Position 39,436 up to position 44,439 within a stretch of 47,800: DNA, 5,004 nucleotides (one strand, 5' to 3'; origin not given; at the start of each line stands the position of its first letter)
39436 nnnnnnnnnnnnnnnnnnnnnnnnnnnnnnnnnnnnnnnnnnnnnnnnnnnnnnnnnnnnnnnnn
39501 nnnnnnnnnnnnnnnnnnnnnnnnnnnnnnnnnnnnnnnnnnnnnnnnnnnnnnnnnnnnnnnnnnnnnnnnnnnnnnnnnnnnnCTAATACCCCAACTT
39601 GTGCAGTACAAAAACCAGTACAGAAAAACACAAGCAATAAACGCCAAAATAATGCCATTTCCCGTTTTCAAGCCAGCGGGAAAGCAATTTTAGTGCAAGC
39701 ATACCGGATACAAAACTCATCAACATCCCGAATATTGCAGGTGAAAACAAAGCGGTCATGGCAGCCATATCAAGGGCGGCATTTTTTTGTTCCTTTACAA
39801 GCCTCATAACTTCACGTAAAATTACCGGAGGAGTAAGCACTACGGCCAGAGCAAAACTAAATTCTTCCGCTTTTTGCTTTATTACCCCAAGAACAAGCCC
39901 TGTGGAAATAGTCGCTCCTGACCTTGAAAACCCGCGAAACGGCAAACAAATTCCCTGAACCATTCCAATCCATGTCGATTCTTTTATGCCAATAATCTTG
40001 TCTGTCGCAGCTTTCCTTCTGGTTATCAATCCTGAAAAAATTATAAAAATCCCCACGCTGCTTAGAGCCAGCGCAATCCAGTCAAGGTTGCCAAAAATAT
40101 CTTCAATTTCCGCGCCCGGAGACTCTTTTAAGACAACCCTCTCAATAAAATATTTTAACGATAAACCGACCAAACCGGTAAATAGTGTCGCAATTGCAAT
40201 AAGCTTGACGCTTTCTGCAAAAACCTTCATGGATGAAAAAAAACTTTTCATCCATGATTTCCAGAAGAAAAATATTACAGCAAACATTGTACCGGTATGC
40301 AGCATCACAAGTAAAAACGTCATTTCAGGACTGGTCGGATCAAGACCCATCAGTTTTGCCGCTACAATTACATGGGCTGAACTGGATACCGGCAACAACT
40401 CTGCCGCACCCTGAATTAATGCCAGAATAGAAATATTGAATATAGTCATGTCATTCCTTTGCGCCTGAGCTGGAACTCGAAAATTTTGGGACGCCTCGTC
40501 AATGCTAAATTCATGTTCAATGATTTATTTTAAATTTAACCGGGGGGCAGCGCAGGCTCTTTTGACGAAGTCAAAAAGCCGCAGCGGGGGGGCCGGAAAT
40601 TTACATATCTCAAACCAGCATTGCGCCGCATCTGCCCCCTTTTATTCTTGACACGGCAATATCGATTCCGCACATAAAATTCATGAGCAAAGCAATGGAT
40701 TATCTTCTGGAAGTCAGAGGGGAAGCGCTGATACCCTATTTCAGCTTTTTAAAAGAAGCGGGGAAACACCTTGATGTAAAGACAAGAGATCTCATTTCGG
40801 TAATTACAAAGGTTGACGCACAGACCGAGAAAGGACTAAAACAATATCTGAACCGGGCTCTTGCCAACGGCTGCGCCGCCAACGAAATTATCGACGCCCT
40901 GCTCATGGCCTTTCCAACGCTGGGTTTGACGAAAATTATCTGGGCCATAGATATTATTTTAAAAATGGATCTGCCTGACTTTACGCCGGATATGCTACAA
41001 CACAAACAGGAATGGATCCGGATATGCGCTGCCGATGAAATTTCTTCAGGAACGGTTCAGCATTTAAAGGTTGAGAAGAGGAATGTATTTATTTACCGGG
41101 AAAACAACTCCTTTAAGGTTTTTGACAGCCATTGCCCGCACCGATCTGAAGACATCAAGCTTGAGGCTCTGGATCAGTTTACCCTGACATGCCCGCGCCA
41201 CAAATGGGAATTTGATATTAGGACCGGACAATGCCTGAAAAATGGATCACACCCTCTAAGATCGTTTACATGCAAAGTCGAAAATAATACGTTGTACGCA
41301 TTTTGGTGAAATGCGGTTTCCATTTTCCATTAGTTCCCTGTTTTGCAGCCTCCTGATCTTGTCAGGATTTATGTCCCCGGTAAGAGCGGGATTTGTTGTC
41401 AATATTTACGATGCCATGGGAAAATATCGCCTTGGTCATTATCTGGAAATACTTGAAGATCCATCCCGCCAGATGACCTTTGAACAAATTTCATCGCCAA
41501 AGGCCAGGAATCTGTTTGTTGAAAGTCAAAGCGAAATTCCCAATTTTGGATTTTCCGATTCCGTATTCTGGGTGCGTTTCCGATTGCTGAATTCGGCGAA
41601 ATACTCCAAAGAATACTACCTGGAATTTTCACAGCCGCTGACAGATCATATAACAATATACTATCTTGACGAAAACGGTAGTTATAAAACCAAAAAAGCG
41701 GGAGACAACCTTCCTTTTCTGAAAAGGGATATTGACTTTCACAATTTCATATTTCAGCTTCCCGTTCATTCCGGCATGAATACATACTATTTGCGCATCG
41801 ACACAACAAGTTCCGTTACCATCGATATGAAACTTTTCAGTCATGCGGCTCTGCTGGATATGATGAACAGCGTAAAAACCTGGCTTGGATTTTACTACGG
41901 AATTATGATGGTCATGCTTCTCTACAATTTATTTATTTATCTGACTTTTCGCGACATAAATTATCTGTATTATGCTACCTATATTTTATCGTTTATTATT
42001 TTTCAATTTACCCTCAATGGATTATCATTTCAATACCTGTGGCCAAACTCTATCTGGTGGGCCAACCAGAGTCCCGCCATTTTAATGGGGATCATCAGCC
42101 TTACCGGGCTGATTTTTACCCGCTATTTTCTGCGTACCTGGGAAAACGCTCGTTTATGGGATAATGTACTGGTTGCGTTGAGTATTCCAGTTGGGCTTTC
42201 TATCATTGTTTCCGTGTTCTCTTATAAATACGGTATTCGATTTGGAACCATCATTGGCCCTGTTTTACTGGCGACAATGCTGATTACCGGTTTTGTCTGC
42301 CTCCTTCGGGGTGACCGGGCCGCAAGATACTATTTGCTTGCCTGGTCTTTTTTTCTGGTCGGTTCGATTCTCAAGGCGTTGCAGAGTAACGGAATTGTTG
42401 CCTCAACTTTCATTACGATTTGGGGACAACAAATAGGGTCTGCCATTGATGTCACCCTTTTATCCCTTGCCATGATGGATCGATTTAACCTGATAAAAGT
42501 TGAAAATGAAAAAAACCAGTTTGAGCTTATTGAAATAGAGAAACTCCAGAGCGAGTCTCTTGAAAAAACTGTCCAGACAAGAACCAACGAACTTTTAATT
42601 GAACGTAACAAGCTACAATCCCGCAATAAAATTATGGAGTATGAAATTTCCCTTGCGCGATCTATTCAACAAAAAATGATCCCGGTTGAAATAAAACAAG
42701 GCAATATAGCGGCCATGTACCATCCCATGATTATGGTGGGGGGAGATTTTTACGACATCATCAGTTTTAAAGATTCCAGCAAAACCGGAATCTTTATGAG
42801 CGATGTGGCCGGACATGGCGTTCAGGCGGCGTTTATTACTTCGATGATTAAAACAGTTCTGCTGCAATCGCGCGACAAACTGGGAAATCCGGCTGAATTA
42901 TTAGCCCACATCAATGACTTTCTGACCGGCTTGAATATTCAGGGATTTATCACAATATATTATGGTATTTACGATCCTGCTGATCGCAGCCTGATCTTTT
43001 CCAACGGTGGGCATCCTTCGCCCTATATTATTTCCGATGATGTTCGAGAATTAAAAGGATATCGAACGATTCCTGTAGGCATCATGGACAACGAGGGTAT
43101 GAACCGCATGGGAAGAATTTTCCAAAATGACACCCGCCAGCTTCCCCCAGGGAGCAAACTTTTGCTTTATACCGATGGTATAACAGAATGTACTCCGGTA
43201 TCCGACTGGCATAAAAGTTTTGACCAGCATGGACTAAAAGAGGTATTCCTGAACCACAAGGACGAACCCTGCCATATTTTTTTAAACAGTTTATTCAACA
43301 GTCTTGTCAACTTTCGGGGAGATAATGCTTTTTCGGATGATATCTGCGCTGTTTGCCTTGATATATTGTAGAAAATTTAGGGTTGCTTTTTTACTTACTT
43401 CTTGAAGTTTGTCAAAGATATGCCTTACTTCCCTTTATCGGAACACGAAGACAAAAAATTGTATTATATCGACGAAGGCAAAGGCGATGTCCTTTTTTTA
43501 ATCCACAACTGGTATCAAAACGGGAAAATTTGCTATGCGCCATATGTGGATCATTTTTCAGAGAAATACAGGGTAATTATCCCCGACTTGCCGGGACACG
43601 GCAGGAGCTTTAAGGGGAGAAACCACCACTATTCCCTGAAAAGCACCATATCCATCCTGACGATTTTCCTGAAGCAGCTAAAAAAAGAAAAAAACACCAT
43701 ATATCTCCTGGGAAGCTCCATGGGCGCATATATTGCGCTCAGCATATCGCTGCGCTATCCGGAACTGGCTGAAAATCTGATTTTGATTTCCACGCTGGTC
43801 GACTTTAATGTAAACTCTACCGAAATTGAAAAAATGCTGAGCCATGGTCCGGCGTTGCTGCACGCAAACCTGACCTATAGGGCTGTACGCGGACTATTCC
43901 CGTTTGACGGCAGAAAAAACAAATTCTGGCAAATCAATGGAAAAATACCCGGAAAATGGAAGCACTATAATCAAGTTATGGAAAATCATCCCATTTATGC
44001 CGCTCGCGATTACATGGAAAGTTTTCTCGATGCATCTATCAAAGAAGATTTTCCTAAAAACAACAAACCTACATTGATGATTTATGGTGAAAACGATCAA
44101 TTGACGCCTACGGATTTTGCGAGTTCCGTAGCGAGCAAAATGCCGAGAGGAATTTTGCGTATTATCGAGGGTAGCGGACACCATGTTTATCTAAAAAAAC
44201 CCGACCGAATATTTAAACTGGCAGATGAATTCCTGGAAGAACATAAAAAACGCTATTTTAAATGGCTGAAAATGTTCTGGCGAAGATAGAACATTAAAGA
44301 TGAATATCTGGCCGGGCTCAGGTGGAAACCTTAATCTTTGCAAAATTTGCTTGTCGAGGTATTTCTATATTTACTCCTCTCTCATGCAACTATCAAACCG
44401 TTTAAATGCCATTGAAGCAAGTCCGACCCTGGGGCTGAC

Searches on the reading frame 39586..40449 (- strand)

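Call 12: search_protein_families(library=ncbifam, proteins=[window:39586-40449:-])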
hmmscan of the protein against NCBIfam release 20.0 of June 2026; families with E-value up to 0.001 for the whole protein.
window:39586-40449:- (287 aa): 12 families
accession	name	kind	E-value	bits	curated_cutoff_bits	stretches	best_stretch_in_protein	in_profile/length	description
NF001390.0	PRK00281.1-4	equivalog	2e-32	112.7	260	1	3-283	6-266/272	undecaprenyl-diphosphate phosphatase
NF001397.0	PRK00281.3-4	equivalog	2e-31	109.7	363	1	1-283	1-278/281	undecaprenyl-diphosphate phosphatase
NF001393.0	PRK00281.2-4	equivalog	1.4e-30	106.7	284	1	1-282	1-263/266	undecaprenyl-diphosphate phosphatase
TIGR00753.1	undec_PP_bacA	equivalog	1.3e-29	103.7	217.5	1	8-275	3-254/255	undecaprenyl-diphosphatase UppP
NF001389.0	PRK00281.1-2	equivalog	2.9e-26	92.4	262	1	3-283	6-264/272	undecaprenyl-diphosphate phosphatase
NF001392.0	PRK00281.2-1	equivalog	1e-24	87.5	308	1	1-285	5-274/280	undecaprenyl-diphosphate phosphatase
NF001394.0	PRK00281.2-5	equivalog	3.3e-24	85.9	311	1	2-284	7-276/281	undecaprenyl-diphosphate phosphatase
NF001388.0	PRK00281.1-1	equivalog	7.3e-24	84.8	362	1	4-282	8-271/273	undecaprenyl-diphosphate phosphatase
NF001395.0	PRK00281.3-1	equivalog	6.1e-22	78.4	394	2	153-283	183-303/306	undecaprenyl-diphosphate phosphatase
NF001391.0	PRK00281.1-5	equivalog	1.1e-21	77.5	293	1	3-283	6-273/279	undecaprenyl-diphosphate phosphatase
NF001396.0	PRK00281.3-3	equivalog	1.9e-18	67.2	382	1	3-282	4-263/264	undecaprenyl-diphosphate phosphatase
NF001398.0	PRK00281.3-5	equivalog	3.6e-16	59.8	354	1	3-235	4-229/278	undecaprenyl-diphosphate phosphatase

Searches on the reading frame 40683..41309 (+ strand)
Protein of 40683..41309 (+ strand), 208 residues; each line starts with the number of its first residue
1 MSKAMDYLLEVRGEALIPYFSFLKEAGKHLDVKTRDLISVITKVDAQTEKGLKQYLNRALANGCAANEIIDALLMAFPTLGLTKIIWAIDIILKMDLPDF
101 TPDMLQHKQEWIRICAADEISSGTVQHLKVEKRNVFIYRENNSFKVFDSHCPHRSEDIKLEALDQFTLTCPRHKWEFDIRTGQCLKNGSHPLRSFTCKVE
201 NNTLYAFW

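Call 12: search_protein_families(library=ncbifam, proteins=[window:40683-41309:+])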
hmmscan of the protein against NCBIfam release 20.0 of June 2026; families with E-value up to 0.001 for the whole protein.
window:40683-41309:+ (208 aa): 9 families
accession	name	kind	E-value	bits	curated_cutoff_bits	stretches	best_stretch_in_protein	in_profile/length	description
TIGR02378.1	nirD_assim_sml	equivalog_domain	2.7e-13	50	74.65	1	110-205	1-102/105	nitrite reductase small subunit NirD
TIGR02377.1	MocE_fam_FeS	subfamily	7.5e-09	35.5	136.15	1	110-203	1-96/101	MocE family 2Fe-2S type ferredoxin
NF007422.0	PRK09965.1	equivalog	8.1e-09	35.5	113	1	112-205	4-97/106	bifunctional 3-phenylpropionate/cinnamic acid dioxygenase ferredoxin subunit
NF042948.2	3PPDioc_HcaC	equivalog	1.7e-08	34.7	150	1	112-205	4-99/105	3-phenylpropionate/cinnamic acid dioxygenase ferredoxin subunit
NF041683.1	ant_diox_AndAb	equivalog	1.3e-07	31.7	150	1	110-202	1-94/100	anthranilate 1,2-dioxygenase ferredoxin subunit AndAb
NF007066.0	PRK09511.1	equivalog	3.7e-06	27.2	135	1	110-203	3-103/108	nitrite reductase small subunit NirD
NF041174.1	SDX_Thmprot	equivalog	1.6e-05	25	170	1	111-186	2-78/109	sulredoxin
NF052579.1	BetMthstMoxSdmAMthl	equivalog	3e-05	23.2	600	1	111-193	18-99/351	4beta-methylsterol monooxygenase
NF058607.1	GlBtMonoOxGbcA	equivalog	0.00014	20.4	670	1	107-190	52-137/420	glycine betaine monooxygenase oxygenase subunit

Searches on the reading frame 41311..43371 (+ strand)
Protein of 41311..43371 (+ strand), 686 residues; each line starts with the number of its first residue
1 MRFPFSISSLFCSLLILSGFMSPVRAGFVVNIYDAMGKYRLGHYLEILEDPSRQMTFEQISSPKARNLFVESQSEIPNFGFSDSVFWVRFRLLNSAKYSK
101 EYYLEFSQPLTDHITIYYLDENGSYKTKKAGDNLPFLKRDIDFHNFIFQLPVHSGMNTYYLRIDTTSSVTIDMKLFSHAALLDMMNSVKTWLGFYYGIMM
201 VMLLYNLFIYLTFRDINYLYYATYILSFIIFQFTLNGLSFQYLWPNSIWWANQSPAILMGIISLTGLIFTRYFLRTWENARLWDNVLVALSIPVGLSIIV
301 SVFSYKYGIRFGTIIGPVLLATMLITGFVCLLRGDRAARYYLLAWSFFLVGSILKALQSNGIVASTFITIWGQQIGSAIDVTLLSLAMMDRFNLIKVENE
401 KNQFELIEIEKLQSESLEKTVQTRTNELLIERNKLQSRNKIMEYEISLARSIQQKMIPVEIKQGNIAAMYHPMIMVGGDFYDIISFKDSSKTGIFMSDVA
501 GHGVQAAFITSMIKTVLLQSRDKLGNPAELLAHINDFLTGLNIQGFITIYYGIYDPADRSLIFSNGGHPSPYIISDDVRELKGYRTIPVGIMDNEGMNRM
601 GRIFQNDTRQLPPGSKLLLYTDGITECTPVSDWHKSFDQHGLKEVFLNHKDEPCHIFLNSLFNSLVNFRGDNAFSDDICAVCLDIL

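Call 64: search_protein_families(library=pfam, proteins=[window:41311-43371:+], max_evalue=0.001)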
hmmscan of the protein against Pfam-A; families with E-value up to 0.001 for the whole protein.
window:41311-43371:+ (686 aa): 3 families
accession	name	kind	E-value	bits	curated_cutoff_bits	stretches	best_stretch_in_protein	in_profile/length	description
PF07695.17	7TMR-DISM_7TM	-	1.2e-51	176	29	1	191-391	4-205/205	7TM diverse intracellular signalling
PF07696.17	7TMR-DISMED2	-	1.1e-37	129.4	22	1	42-176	1-135/136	7TMR-DISM extracellular 2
PF07228.17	SpoIIE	-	4.5e-36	125.1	25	1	490-684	3-190/192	Stage II sporulation protein E (SpoIIE)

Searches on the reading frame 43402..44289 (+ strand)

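Call 64: search_protein_families(library=pfam, proteins=[window:43402-44289:+], max_evalue=0.001)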
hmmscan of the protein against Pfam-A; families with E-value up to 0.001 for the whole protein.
window:43402-44289:+ (295 aa): 6 families
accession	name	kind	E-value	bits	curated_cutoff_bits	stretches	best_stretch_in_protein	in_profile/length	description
PF00561.26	Abhydrolase_1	-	2.8e-25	89.8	25.8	1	30-267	2-245/245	alpha/beta hydrolase fold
PF12146.15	Hydrolase_4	-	5.5e-17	62.3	27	1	54-262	30-234/239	Serine aminopeptidase, S33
PF12697.13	Abhydrolase_6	-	4.9e-14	54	26.3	1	44-271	13-215/217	Alpha/beta hydrolase family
PF10230.15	LIDHydrolase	-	1.1e-08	35.5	27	1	49-261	22-259/262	Lipid-droplet associated hydrolase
PF08386.16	Abhydrolase_4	-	3e-06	27.7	21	1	218-280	31-93/103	TAP-like protein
PF00756.26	Esterase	-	8.6e-06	26.1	22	1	94-221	111-200/251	Putative esterase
